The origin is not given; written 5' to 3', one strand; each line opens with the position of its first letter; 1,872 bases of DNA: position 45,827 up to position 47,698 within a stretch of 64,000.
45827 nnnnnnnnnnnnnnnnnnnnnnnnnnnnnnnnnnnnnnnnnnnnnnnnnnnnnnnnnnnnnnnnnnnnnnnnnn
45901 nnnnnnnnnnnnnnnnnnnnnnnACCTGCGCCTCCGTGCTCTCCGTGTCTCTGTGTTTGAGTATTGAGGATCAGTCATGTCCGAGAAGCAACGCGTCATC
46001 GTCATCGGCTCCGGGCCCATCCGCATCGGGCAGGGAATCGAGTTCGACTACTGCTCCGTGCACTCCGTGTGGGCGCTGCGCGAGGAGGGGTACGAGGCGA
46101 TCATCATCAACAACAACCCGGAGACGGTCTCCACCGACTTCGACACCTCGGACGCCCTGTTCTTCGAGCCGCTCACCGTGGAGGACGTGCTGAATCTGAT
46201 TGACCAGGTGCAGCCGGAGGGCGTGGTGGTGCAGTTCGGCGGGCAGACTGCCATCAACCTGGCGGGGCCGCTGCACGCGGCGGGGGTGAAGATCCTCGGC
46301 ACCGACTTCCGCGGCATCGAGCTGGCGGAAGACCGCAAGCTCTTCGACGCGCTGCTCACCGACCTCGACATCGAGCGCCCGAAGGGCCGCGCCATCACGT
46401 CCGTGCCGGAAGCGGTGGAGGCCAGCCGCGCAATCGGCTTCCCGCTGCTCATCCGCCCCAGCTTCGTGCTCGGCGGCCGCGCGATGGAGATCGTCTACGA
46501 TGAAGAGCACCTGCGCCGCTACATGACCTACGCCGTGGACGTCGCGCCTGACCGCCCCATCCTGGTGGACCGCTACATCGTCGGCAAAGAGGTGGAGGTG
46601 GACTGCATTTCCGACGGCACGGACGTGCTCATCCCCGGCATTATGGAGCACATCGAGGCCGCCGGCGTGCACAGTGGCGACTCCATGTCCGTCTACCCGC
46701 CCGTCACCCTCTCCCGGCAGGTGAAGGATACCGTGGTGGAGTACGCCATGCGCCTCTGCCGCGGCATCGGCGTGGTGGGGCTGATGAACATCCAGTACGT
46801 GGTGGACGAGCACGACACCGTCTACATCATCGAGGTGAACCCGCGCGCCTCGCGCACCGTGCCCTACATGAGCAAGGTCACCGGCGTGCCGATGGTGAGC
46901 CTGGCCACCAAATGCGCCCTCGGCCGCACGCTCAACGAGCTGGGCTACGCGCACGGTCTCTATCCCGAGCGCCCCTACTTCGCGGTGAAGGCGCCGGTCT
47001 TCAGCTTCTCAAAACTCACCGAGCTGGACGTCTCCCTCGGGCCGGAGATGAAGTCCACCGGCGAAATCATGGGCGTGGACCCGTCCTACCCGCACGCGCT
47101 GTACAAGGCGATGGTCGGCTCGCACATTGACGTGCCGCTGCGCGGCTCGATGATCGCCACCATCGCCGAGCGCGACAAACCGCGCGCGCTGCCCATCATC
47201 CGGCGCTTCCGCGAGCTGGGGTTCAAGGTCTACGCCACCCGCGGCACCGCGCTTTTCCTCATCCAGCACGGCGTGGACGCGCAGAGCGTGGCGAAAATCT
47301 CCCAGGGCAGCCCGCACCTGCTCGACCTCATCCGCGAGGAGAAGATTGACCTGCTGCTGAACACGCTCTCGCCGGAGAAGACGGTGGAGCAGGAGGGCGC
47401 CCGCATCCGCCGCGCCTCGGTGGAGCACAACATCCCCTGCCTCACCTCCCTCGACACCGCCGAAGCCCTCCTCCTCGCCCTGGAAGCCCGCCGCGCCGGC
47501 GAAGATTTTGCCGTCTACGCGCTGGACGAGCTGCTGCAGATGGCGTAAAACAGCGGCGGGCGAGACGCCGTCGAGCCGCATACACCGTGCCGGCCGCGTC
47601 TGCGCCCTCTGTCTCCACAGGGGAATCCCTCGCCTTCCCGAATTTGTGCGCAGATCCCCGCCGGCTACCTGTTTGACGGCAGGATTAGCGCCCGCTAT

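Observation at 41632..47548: carB is split into two genes, with an MNT/HEPN toxin-antitoxin module, a Dabb gene and a MITE inserted between the halves; a second HEPN-like gene and a NUDIX gene sit between carA and carB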

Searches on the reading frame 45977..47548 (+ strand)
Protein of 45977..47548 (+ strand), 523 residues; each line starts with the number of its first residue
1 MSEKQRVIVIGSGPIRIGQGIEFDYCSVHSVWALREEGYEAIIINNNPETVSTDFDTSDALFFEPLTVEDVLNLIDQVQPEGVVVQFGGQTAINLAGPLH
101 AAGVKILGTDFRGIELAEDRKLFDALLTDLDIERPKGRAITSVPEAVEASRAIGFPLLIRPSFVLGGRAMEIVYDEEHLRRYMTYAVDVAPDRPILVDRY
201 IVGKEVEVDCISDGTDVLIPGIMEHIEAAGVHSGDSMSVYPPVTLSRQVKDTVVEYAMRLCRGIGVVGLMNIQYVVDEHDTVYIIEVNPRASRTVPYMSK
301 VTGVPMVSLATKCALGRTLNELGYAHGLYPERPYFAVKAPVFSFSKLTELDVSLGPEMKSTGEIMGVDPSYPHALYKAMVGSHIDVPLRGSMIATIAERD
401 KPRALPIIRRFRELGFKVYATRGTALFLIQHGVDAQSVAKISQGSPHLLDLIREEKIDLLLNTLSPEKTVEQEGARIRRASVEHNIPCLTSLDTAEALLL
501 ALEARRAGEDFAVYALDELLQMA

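Call 3: search_protein_families(library=pfam, proteins=[window:45977-47548:+], max_evalue=0.01)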
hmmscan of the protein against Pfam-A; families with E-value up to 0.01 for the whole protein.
window:45977-47548:+ (523 aa): 9 families
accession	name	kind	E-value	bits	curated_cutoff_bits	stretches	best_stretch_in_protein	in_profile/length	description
PF25596.1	CPSase_L_D1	-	1.9e-47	160.4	27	1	4-115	2-117/118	Carbamoyl phosphate synthase preATP-grasp domain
PF02786.22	CPSase_L_D2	-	1.6e-40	139.3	19.8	1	119-321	1-210/211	Carbamoyl-phosphate synthase L chain, ATP binding domain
PF02142.27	MGS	-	2.8e-22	79.1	24.1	1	404-490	2-94/94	MGS-like domain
PF15632.11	ATPgrasp_Ter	-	1.9e-10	41.1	29.1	1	194-317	4-111/131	ATP-grasp in the biosynthetic pathway with Ter operon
PF07478.18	Dala_Dala_lig_C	-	1.2e-09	38.4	24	1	149-289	31-174/204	D-ala D-ala ligase C-terminus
PF02655.19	ATP-grasp_3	-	4.5e-09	37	23.2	1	150-291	27-157/160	ATP-grasp domain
PF02222.28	ATP-grasp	-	4.6e-06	26.8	27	1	127-291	3-163/179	ATP-grasp domain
PF13535.11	ATP-grasp_4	-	0.00034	20.7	27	1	183-291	43-152/160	ATP-grasp domain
PF01071.24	GARS_A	-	0.0081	16.4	27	0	125-218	8-106/194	Phosphoribosylglycinamide synthetase, ATP-grasp (A) domain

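Call 4: search_protein_families(library=ncbifam, proteins=[window:45977-47548:+], max_evalue=0.01)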
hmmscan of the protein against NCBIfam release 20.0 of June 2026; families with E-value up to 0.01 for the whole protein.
window:45977-47548:+ (523 aa): 50 families (the best 25 are shown)
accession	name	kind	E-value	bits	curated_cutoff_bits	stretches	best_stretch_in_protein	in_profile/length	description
NF003671.0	PRK05294.1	equivalog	2.2e-200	667.9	599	1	2-506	549-1050/1058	carbamoyl-phosphate synthase large subunit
TIGR01369.1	CPSaseII_lrg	equivalog_domain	3.9e-184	614.1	1027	1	2-501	552-1051/1052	carbamoyl-phosphate synthase (glutamine-hydrolyzing) large subunit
TIGR01235.1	pyruv_carbox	equivalog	4.8e-15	54.1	1114.45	1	140-324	138-328/1143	pyruvate carboxylase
NF009554.0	PRK12999.1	equivalog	5.9e-15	54.2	965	1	94-321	94-327/1147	pyruvate carboxylase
NF009471.0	PRK12833.1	equivalog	6.3e-14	51.4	686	1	139-319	140-324/467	acetyl-CoA carboxylase biotin carboxylase subunit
NF006286.0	PRK08462.1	equivalog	1.6e-12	47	740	1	139-320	139-324/445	acetyl-CoA carboxylase biotin carboxylase subunit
TIGR01205.1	D_ala_D_alaTIGR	subfamily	4.3e-12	45.6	245.65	1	95-291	82-287/318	D-alanine--D-alanine ligase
NF006367.0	PRK08591.1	subfamily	7e-12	44.8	597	1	139-320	137-322/451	acetyl-CoA carboxylase biotin carboxylase subunit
NF002378.0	PRK01372.1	subfamily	2.1e-11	43.1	243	1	95-308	76-283/305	D-alanine--D-alanine ligase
NF004085.0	PRK05586.1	equivalog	3.7e-11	42.6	723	1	106-320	102-322/448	acetyl-CoA carboxylase biotin carboxylase subunit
NF053643.1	Ddl_archaea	equivalog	2.6e-10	39.8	500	1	103-304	90-285/367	putative pseudomurein biosynthesis ATP-grasp protein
NF006406.0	PRK08654.1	equivalog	2.7e-10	39.4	739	1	94-320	90-321/499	acetyl-CoA carboxylase biotin carboxylase subunit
NF002563.0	PRK02186.1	subfamily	4.2e-10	38.5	625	1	109-317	97-305/890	argininosuccinate lyase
TIGR00514.1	accC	equivalog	6.3e-10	38.5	626.5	1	140-319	138-321/449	acetyl-CoA carboxylase biotin carboxylase subunit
TIGR03909.1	pyrrolys_PylC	equivalog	4e-09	35.7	248.3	1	93-312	76-275/374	3-methylornithine--L-lysine ligase PylC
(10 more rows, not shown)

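Call 89: search_solved_structures(query=window:45977-47545:+, max_evalue=1e-50)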
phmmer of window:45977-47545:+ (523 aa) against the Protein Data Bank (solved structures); distinct sequences matched with E-value up to 1e-50: 5.
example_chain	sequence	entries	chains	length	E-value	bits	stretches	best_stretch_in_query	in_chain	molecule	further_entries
1bxr_A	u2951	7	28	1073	1.5e-214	717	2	3-506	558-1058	CARBAMOYL-PHOSPHATE SYNTHASE | CARBAMOYL PHOSPHATE SYNTHETASE: LARGE SUBUNIT | CARBAMOYL PHOSPHATE SYNTHETASE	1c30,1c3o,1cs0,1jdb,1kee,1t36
1ce8_A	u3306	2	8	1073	6.3e-214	714.9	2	3-506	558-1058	PROTEIN (CARBAMOYL-PHOSPHATE SYNTHASE) | carbamoyl phosphate synthetase large chain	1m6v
1a9x_A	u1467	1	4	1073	7.9e-213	711.3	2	3-506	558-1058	CARBAMOYL PHOSPHATE SYNTHETASE (LARGE CHAIN)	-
5dot_A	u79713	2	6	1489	1.4e-157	529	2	7-506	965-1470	Carbamoyl-phosphate synthase [ammonia], mitochondrial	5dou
6uel_A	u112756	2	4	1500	1.5e-157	529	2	7-506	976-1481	Carbamoyl-phosphate synthase [ammonia], mitochondrial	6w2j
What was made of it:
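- Checked: carB-C, 45977-47548 (523 aa): matches profile positions 549-1050 and E. coli residues 558-1058 (calls 4, 89).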
